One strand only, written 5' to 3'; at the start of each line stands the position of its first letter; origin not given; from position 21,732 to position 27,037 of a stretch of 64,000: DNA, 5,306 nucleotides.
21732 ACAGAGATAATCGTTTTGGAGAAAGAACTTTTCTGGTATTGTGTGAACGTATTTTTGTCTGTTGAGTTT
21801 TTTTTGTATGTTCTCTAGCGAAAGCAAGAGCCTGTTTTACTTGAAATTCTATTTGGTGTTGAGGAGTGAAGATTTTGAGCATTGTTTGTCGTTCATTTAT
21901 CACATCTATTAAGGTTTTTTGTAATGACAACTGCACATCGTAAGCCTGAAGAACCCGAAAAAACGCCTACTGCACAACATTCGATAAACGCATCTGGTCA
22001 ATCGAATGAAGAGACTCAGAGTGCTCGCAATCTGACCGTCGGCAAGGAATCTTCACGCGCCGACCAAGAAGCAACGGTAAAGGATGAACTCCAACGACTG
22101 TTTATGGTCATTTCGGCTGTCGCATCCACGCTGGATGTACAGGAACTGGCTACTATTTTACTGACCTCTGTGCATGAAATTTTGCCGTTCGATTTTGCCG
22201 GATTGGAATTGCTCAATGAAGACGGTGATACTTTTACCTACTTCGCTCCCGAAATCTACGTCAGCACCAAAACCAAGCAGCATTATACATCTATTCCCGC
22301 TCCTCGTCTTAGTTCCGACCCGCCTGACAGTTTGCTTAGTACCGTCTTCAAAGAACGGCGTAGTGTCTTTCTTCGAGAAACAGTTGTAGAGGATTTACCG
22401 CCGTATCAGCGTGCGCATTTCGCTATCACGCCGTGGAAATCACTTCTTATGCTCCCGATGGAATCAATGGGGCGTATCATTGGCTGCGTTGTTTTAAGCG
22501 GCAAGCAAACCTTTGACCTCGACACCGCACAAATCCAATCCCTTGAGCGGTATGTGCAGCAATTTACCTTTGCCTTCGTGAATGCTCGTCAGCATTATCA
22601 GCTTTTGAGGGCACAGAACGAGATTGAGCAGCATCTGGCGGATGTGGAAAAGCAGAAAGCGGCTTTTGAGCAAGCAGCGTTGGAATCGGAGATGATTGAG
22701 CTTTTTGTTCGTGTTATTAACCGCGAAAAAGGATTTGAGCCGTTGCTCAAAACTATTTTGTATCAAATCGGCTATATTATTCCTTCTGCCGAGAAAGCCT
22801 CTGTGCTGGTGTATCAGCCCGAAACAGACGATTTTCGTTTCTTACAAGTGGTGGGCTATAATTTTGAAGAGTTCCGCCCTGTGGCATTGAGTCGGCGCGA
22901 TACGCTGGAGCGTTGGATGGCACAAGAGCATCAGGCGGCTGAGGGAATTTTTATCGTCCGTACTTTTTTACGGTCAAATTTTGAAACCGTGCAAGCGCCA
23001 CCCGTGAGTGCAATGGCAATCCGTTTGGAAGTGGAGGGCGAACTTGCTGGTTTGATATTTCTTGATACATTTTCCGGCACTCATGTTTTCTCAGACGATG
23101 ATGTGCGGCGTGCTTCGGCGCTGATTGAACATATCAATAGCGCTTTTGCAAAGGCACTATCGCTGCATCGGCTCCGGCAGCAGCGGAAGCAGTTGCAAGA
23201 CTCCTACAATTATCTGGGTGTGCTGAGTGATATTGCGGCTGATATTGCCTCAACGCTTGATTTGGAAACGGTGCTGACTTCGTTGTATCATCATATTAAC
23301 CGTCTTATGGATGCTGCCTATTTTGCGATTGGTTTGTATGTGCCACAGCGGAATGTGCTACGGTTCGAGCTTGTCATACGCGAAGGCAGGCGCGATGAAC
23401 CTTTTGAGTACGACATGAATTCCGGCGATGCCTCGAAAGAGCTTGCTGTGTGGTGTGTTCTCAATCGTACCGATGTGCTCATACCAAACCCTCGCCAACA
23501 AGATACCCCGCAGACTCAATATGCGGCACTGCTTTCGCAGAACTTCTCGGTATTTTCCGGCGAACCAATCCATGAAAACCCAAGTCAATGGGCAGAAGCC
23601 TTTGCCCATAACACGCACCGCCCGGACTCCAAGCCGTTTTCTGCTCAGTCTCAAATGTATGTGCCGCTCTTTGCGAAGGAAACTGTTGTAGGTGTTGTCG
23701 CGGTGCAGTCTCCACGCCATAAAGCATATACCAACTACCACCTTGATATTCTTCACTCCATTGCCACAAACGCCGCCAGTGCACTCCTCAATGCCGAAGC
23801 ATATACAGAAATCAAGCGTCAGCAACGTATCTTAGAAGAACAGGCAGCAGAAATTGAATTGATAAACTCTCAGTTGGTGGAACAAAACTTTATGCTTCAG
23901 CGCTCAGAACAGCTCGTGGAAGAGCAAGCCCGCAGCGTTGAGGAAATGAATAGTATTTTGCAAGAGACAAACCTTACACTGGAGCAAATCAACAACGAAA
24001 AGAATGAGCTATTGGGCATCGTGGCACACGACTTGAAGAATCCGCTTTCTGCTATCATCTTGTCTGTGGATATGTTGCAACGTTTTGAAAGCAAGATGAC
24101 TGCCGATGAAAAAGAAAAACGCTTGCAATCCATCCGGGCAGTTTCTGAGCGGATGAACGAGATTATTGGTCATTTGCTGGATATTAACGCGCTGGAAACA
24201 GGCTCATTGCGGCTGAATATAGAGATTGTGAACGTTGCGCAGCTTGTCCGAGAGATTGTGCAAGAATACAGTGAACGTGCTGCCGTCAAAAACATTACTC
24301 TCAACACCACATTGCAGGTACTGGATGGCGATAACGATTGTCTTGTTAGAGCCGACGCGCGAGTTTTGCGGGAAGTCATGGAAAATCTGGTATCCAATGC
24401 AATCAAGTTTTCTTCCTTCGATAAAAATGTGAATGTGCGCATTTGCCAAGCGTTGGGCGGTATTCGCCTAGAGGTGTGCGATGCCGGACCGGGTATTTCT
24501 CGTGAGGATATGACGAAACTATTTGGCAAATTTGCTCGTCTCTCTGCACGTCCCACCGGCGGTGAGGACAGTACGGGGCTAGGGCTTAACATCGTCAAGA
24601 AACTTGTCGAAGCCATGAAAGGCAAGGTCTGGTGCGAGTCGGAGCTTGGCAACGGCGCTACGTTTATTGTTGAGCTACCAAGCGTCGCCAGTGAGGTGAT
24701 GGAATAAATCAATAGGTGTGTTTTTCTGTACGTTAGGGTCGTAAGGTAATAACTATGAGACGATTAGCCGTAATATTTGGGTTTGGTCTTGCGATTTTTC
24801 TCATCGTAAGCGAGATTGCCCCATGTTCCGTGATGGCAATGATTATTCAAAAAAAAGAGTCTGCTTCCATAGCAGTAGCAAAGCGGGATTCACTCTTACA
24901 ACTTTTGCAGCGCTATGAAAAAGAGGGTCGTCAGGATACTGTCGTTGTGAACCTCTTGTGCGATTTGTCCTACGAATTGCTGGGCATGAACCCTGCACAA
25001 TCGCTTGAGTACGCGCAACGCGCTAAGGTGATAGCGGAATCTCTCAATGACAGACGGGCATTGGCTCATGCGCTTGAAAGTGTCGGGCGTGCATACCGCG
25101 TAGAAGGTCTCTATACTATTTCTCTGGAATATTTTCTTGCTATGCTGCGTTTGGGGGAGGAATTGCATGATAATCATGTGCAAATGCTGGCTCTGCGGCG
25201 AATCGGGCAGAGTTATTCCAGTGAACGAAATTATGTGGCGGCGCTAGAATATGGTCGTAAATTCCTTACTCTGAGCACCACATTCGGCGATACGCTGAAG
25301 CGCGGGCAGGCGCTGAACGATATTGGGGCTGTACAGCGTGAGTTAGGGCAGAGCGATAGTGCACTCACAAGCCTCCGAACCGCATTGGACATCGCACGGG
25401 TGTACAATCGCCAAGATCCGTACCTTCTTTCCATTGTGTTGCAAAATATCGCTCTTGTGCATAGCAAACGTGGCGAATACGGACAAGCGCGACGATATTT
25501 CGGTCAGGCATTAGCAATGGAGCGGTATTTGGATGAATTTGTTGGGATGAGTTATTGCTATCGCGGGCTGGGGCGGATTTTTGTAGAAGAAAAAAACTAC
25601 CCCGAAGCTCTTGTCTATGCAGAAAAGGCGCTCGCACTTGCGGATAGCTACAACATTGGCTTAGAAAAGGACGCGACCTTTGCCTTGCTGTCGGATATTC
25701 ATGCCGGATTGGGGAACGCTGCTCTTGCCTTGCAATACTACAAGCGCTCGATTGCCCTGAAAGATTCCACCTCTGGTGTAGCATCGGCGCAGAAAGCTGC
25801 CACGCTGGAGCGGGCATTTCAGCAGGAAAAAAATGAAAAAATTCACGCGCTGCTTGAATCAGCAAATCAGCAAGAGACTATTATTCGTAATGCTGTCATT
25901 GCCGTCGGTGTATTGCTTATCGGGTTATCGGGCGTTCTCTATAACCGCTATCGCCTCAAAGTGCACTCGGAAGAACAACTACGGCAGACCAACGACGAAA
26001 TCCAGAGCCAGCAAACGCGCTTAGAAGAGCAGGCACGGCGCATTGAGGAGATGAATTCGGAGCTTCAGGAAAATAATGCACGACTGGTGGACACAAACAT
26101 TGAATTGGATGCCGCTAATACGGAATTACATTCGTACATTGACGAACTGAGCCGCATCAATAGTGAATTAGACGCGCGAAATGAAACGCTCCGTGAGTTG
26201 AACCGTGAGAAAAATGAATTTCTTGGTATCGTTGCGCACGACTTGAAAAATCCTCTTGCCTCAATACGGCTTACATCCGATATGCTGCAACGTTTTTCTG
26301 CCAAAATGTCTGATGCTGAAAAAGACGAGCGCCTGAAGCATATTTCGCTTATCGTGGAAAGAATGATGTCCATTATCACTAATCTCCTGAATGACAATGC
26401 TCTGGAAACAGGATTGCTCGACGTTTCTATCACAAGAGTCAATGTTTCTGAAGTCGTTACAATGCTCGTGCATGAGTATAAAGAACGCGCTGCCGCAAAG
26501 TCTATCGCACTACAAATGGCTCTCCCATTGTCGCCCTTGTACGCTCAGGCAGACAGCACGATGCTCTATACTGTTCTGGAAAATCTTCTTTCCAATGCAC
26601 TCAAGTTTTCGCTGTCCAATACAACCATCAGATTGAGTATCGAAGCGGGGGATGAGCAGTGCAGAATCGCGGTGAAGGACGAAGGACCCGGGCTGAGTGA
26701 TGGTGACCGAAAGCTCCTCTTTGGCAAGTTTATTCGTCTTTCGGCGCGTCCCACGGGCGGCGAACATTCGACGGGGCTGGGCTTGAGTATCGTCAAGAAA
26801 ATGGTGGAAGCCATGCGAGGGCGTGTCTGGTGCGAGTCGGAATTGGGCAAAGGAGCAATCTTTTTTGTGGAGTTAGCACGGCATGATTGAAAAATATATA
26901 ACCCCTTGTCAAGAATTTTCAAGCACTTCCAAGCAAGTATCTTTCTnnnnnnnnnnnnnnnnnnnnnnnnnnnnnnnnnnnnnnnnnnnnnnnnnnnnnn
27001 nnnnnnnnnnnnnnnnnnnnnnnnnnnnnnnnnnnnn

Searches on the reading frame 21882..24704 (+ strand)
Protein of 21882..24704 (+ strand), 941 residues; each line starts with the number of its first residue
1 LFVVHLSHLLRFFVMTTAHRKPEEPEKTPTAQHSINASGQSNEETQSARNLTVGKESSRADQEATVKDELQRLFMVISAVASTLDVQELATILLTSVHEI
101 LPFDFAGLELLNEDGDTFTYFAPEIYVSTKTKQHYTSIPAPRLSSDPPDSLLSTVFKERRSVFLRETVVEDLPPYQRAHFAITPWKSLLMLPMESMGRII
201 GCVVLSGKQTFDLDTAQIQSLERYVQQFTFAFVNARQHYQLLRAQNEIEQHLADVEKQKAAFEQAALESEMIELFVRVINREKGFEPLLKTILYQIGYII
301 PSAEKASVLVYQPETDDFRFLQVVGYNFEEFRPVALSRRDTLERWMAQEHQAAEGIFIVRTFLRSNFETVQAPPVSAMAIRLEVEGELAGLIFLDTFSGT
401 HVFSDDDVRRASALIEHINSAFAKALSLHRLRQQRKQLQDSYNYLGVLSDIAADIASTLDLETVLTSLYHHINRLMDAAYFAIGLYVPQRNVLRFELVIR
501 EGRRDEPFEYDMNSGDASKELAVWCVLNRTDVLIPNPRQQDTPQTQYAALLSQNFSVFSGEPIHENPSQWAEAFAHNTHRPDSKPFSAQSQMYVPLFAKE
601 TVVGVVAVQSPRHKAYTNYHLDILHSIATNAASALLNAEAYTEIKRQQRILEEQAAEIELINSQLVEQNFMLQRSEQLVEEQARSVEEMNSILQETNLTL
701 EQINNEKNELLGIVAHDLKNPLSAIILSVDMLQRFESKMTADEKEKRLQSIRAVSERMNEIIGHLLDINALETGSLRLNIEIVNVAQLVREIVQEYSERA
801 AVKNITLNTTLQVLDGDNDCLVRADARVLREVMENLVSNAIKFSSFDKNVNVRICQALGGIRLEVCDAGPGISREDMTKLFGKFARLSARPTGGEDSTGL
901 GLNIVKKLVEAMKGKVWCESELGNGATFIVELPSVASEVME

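Call 67: search_protein_families(library=pfam, proteins=[window:21882-24704:+], max_evalue=0.00001)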
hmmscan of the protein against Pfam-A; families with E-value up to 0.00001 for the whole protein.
window:21882-24704:+ (941 aa): 5 families
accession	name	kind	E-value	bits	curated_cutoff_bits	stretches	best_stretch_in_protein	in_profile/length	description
PF02518.31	HATPase_c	-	1.6e-25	90.1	26.4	1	825-934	2-109/111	Histidine kinase-, DNA gyrase B-, and HSP90-like ATPase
PF13185.12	GAF_2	-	2.3e-24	86.6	28.6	2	84-232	2-135/136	GAF domain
PF13492.12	GAF_3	-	4.5e-17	63.1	27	1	575-637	60-129/129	GAF domain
PF01590.32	GAF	-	2.2e-16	61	22.4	1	460-635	1-133/133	GAF domain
PF00512.31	HisKA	-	1.3e-11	44.8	26.9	1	707-774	2-66/66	His Kinase A (phospho-acceptor) domain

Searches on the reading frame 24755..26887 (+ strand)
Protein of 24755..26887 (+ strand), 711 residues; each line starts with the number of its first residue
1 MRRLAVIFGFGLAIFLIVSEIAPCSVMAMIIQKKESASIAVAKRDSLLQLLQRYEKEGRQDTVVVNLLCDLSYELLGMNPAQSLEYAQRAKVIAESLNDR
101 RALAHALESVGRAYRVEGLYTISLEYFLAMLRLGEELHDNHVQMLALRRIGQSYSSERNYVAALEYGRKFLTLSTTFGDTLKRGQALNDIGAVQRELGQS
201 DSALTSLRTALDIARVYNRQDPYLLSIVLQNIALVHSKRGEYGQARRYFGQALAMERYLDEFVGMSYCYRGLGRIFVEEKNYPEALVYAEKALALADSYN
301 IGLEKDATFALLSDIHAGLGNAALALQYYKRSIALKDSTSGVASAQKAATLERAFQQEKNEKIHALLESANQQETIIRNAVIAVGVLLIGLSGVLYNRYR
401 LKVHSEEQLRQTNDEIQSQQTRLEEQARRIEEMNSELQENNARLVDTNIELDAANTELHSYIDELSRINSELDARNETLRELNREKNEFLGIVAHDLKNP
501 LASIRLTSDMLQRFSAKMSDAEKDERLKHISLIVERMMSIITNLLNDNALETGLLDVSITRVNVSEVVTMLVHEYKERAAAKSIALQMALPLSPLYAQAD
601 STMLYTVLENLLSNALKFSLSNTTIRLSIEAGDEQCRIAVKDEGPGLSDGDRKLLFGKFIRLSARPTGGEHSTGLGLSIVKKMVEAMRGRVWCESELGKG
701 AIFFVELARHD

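Call 67: search_protein_families(library=pfam, proteins=[window:24755-26887:+], max_evalue=0.00001)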
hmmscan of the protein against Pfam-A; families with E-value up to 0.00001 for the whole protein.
window:24755-26887:+ (711 aa): 8 families
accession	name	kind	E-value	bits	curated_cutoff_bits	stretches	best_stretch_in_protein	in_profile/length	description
PF13424.12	TPR_12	-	5.1e-27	94.3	30.1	4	185-255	4-74/77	Tetratricopeptide repeat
PF02518.31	HATPase_c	-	3.9e-24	85.6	26.4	1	600-707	2-107/111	Histidine kinase-, DNA gyrase B-, and HSP90-like ATPase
PF07719.23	TPR_2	-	4.5e-14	51.8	27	0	267-297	2-32/34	Tetratricopeptide repeat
PF00515.34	TPR_1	-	5.9e-14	51.6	27.8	0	267-296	2-31/34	Tetratricopeptide repeat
PF00512.31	HisKA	-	3.2e-10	40.3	26.9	1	486-551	2-64/66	His Kinase A (phospho-acceptor) domain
PF13181.12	TPR_8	-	6.8e-10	38.8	25.7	0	310-336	5-31/34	Tetratricopeptide repeat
PF13374.12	TPR_10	-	9.6e-09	35.4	27.5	0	229-255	5-31/42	Tetratricopeptide repeat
PF13176.12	TPR_7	-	9.7e-06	25.7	27.9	0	229-256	2-29/36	Tetratricopeptide repeat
